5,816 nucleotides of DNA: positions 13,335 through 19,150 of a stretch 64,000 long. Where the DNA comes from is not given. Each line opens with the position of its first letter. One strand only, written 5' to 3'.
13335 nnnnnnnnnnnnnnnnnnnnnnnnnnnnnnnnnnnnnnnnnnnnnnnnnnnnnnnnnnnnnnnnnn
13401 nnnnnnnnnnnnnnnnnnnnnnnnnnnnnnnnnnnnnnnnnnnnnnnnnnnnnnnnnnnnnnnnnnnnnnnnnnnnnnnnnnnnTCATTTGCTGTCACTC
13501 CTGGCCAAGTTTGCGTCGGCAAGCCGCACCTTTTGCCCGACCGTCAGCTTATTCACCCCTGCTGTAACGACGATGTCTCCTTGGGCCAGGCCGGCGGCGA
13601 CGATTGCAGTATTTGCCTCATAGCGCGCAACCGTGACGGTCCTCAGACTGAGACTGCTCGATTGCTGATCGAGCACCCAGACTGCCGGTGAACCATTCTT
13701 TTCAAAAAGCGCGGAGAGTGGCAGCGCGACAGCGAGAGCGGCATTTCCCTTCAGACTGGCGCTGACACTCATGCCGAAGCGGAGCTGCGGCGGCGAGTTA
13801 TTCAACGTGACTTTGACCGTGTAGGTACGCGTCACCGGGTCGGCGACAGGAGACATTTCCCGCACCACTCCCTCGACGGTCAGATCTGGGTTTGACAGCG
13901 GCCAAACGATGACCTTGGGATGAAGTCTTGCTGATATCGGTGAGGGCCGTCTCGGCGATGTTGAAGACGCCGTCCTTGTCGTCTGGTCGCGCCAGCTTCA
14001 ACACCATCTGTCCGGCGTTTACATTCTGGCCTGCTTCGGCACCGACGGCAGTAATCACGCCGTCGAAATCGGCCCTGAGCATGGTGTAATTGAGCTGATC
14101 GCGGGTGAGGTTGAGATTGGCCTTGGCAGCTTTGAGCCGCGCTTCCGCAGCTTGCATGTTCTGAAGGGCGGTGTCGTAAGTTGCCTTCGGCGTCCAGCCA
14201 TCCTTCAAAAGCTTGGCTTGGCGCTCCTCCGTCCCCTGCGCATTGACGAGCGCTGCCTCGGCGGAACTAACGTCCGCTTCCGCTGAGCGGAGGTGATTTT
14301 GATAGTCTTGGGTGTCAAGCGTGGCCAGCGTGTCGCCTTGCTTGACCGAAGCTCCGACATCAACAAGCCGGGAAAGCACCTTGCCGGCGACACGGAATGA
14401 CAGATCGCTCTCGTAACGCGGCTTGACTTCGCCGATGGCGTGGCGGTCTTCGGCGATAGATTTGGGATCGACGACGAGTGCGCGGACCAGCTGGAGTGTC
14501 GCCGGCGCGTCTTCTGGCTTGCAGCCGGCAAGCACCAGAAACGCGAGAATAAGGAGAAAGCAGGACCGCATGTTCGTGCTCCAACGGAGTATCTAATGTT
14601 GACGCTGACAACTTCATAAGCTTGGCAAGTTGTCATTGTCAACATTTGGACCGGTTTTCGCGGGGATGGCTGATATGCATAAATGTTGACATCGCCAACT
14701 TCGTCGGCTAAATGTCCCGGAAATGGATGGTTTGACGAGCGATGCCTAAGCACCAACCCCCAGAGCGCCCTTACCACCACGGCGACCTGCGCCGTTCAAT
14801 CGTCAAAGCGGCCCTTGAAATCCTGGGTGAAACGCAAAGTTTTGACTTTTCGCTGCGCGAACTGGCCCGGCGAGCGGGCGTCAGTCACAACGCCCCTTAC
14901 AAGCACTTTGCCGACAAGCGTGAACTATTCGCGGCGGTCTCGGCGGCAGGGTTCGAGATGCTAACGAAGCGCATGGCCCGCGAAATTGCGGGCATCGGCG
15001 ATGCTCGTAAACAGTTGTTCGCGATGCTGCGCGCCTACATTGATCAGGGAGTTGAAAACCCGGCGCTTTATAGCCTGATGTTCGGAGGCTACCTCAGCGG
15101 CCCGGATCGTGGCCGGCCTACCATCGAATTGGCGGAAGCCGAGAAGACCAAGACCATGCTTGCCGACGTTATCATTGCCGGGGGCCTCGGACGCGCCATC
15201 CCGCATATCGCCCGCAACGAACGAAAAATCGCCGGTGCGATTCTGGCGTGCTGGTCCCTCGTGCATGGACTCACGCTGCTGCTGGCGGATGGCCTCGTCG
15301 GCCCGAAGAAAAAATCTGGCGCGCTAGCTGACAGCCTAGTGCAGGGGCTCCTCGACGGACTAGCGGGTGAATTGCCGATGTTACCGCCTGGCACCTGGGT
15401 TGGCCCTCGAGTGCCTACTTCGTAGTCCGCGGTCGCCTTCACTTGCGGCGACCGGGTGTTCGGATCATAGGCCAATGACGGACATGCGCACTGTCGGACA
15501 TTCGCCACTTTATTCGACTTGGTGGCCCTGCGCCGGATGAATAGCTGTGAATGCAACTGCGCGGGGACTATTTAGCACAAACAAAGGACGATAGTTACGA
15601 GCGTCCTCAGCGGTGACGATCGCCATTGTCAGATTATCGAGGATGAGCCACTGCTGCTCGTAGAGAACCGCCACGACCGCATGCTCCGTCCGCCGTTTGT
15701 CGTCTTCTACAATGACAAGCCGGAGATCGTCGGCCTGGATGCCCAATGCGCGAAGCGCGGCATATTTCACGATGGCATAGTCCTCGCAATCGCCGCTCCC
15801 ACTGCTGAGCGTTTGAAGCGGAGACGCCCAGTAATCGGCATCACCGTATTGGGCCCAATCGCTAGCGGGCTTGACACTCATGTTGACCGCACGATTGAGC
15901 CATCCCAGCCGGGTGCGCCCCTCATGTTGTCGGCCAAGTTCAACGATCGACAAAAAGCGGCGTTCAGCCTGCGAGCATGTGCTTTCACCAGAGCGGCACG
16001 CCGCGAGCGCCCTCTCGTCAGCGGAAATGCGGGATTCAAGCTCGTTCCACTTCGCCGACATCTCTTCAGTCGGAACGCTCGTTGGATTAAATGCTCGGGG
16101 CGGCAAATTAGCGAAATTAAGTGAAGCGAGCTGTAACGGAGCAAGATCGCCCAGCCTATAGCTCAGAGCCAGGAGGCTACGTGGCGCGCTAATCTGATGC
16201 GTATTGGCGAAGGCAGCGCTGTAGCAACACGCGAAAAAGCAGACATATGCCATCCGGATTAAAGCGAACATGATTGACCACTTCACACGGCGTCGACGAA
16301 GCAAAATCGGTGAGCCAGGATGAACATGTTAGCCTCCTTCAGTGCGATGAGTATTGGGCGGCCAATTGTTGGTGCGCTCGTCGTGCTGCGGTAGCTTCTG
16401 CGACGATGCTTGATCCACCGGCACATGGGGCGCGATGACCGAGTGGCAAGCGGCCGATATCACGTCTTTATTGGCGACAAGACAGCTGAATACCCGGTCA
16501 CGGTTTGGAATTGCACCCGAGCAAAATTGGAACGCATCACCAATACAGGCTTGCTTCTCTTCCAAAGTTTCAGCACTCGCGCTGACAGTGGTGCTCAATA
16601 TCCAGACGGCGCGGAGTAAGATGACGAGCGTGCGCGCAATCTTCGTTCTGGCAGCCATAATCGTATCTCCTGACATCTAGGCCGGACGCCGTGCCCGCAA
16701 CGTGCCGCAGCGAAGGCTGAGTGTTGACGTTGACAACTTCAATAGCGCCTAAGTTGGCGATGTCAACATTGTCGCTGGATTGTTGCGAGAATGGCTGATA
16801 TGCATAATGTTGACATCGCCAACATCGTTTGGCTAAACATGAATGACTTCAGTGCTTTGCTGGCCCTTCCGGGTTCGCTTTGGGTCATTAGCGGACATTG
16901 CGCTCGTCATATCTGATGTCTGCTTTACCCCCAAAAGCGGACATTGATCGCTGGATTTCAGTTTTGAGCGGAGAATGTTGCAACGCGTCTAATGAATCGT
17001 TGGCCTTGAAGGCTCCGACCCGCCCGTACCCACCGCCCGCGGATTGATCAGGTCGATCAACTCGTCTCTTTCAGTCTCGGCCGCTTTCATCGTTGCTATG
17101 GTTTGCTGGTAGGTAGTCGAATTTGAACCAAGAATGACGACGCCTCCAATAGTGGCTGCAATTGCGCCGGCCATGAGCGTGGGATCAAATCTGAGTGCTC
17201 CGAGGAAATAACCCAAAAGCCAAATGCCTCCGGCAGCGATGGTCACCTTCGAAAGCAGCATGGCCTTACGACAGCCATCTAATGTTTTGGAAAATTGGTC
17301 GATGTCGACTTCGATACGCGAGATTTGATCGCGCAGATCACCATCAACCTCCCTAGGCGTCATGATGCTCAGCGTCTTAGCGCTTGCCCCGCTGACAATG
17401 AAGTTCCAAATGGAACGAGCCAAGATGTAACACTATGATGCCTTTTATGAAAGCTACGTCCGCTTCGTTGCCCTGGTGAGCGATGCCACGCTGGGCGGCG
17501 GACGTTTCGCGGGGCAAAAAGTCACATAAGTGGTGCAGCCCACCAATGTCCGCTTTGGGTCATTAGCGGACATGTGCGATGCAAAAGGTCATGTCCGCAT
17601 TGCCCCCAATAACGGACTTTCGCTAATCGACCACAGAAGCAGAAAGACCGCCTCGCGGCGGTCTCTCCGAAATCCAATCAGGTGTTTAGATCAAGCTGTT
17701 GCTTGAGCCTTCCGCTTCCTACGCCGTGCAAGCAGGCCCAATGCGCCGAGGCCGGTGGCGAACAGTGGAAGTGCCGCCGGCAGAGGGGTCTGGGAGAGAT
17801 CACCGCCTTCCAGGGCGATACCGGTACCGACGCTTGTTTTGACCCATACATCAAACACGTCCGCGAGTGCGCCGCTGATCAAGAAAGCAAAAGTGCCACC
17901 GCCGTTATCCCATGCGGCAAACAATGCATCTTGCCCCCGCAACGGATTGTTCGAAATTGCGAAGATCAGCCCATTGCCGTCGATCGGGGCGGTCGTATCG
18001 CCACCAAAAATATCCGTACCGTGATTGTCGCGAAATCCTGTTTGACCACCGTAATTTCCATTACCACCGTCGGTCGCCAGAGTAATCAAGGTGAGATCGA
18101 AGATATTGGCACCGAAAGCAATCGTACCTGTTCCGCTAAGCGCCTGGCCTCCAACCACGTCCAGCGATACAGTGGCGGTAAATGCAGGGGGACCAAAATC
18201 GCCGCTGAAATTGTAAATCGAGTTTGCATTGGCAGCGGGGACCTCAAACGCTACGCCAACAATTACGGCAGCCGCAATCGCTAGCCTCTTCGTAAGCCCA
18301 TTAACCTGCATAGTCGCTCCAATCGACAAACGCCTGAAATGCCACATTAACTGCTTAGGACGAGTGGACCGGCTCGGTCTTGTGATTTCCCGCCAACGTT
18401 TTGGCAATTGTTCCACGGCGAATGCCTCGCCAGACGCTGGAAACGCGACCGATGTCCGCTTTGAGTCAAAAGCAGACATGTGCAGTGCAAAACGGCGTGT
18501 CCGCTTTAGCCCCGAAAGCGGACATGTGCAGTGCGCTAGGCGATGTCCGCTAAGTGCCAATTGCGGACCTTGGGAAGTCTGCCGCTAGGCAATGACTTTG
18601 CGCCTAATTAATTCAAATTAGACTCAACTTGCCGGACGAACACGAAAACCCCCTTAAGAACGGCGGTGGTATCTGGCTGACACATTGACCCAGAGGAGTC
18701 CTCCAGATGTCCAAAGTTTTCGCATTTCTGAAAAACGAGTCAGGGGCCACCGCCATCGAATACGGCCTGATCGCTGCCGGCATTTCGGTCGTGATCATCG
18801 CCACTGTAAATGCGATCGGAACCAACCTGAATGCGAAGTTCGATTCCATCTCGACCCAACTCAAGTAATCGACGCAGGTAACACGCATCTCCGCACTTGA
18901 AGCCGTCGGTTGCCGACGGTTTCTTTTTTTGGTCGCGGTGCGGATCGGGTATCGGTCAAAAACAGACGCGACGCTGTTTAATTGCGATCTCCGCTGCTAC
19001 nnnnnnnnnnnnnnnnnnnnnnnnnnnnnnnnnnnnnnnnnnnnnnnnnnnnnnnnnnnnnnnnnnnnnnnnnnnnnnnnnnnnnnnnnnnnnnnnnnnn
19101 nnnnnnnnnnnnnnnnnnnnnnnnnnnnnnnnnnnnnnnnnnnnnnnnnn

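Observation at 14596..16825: ~120-bp TetR-type operator/promoter module duplicated in front of the BTLCP operon, suggesting a shared regulon for efflux pump and protease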

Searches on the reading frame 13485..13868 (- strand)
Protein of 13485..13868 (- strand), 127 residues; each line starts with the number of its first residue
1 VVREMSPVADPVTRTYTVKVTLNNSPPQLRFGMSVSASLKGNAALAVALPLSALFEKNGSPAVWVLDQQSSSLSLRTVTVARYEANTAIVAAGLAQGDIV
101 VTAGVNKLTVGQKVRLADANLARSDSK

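Call 8: search_protein_families(library=pfam, proteins=[window:13485-13868:-], max_evalue=0.01)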
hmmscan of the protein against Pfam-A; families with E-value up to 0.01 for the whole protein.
window:13485-13868:- (127 aa): 2 families
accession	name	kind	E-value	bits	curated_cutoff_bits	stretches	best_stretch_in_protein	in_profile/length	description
PF16576.10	HlyD_D23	-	0.0029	17.3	30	1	3-35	182-214/214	Barrel-sandwich domain of CusB or HlyD membrane-fusion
PF19586.5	DUF6093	-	0.0041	17.9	27.9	1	69-120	52-104/117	Family of unknown function (DUF6093)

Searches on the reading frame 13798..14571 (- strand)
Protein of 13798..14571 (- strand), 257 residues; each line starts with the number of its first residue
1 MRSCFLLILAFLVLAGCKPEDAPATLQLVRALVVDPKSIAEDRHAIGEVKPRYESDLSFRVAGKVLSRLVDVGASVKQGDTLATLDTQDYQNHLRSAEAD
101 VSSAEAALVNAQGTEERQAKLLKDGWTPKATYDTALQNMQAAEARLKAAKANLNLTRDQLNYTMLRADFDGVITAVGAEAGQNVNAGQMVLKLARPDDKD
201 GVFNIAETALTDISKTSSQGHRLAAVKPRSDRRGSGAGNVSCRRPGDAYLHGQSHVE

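Call 8: search_protein_families(library=pfam, proteins=[window:13798-14571:-], max_evalue=0.01)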
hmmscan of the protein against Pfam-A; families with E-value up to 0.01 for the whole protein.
window:13798-14571:- (257 aa): 4 families
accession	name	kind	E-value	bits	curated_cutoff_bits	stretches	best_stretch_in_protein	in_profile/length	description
PF13437.12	HlyD_3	-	1.1e-09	39.4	22.2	1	165-214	2-51/106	HlyD family secretion protein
PF13533.13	Biotin_lipoyl_2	-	3.3e-08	33.6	29.8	1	57-86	3-32/32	Biotin-lipoyl like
PF16576.10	HlyD_D23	-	5.7e-07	29.5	30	1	55-200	20-146/214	Barrel-sandwich domain of CusB or HlyD membrane-fusion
PF00364.28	Biotin_lipoyl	-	1.4e-06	28.5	22.1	0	165-193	45-73/73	Biotin-requiring enzyme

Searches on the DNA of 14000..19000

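Call 27: search_rna_families(source=window, start=14000, end=19000, threshold=evalue, max_evalue=1)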
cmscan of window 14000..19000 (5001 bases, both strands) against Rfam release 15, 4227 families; matches with E-value up to 1: 1.
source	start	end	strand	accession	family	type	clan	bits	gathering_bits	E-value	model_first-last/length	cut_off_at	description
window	16753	16826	+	RF01059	mir-598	Gene; miRNA;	-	24.2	69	0.1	1-80/80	no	mir-598 microRNA precursor family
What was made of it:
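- There is no Rfam family; the only hit is a chance miRNA match at E 0.1 (call 27).
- Tried and rejected: An Rfam scan of 14000-19000 gave only a chance miRNA hit at E 0.1 (call 27).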
